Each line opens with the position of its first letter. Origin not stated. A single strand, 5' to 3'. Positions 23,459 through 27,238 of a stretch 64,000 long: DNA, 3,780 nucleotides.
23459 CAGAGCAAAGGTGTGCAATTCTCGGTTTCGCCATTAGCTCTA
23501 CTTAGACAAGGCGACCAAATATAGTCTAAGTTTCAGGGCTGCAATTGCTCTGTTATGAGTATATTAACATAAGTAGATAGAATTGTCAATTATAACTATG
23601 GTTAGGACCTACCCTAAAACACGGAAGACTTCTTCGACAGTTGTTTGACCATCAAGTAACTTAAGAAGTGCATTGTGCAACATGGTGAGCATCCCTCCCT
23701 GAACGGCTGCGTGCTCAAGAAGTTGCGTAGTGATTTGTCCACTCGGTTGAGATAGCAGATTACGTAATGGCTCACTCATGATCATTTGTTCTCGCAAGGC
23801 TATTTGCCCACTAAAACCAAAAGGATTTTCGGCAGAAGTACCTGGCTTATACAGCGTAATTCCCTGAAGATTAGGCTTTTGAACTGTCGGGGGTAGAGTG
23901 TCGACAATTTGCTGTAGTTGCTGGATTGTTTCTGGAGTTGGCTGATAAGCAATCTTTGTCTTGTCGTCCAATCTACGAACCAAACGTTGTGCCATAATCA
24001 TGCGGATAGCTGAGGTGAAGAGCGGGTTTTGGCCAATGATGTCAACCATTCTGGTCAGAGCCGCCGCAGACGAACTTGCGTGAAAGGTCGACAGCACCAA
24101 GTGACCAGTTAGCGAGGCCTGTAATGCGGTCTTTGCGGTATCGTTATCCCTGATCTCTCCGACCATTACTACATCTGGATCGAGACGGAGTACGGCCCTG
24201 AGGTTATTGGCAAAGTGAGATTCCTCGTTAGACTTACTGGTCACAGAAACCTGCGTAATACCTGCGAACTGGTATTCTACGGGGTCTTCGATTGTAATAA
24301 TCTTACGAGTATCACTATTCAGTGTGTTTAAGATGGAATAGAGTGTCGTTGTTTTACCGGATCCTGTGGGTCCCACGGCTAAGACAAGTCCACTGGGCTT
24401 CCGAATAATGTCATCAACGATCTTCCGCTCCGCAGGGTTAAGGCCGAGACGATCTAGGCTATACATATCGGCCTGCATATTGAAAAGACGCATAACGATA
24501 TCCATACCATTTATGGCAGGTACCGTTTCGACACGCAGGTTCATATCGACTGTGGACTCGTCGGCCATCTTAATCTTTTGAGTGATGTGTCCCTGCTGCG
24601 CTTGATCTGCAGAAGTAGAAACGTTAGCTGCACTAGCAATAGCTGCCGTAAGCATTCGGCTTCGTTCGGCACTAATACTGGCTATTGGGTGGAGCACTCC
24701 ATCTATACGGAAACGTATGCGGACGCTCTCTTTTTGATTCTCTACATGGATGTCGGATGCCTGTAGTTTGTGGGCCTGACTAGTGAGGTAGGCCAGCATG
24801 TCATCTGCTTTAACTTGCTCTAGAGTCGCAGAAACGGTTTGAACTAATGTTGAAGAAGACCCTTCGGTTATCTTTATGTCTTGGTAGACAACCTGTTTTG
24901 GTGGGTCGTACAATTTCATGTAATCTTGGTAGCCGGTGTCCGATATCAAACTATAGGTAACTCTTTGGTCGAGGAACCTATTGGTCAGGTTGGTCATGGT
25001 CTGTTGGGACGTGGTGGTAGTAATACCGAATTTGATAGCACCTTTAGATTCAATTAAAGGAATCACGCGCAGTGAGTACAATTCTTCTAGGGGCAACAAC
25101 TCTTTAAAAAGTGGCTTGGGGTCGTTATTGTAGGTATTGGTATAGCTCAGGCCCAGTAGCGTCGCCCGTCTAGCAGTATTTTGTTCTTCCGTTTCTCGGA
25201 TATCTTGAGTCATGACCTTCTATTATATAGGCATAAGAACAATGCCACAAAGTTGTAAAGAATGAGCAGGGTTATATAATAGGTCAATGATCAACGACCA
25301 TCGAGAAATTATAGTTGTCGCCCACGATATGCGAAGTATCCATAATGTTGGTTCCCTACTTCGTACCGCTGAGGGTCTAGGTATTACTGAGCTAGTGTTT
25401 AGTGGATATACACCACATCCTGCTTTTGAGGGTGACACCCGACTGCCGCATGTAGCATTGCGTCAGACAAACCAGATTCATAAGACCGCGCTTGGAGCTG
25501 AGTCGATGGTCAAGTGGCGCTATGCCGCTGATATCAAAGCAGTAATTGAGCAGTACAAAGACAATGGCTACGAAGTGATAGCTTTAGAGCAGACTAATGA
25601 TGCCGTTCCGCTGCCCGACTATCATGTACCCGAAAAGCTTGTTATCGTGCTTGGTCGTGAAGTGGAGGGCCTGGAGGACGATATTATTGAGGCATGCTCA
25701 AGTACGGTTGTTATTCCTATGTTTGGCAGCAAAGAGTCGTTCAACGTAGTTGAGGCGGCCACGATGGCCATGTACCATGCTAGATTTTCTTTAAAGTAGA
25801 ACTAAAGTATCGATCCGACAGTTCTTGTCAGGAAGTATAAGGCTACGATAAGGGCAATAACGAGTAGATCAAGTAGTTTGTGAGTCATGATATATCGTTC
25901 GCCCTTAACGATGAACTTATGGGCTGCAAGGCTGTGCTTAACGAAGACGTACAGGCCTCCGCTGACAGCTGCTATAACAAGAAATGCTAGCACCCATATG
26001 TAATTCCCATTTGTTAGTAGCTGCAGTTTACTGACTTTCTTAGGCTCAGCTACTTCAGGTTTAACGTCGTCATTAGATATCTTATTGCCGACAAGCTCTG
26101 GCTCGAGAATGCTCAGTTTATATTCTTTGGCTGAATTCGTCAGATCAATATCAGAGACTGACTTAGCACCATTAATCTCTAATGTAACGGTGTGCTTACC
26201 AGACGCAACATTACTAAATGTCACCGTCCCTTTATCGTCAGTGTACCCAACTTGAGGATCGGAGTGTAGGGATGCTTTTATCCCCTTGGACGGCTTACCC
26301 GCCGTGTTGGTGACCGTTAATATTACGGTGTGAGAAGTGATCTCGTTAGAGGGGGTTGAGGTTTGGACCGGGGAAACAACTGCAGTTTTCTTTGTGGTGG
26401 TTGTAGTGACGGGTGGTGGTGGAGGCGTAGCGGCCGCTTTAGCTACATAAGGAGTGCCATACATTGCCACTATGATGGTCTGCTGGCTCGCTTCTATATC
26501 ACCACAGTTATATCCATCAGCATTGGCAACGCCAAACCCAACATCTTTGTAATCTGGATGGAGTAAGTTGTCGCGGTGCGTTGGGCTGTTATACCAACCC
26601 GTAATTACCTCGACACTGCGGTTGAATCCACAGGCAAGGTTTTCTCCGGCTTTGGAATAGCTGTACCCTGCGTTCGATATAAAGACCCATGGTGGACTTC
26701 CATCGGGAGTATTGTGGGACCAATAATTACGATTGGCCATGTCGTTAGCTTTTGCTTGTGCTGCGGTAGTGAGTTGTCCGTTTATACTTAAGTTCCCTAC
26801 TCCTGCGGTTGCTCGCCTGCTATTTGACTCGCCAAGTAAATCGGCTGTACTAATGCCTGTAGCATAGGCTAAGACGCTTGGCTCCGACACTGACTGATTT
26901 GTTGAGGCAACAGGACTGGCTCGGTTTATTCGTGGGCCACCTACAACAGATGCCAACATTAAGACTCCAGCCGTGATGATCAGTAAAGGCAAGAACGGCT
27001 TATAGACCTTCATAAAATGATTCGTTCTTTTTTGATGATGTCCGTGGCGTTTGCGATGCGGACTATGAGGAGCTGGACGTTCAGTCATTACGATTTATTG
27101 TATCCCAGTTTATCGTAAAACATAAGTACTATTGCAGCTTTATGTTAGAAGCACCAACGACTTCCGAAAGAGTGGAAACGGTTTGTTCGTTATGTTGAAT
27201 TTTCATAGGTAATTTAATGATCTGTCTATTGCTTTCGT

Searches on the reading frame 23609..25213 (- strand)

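Call 85: search_protein_families(library=pfam, proteins=[window:23609-25213:-], max_evalue=0.00001)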
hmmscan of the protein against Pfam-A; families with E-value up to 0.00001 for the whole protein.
window:23609-25213:- (534 aa): 1 family
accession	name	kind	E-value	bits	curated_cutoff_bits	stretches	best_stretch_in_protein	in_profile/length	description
PF00437.27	T2SSE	-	8.7e-88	294.9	24.9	1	141-531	13-370/370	Type II/IV secretion system protein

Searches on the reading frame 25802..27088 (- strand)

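Call 84: search_protein_families(library=pfam, proteins=[window:25802-27088:-], max_evalue=0.00001)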
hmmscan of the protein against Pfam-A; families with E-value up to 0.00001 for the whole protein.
window:25802-27088:- (428 aa): 1 family
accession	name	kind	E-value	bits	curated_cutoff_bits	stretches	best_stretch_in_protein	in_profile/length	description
PF00188.32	CAP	-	5.3e-19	69.6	21.1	1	89-192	5-107/117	Cysteine-rich secretory protein family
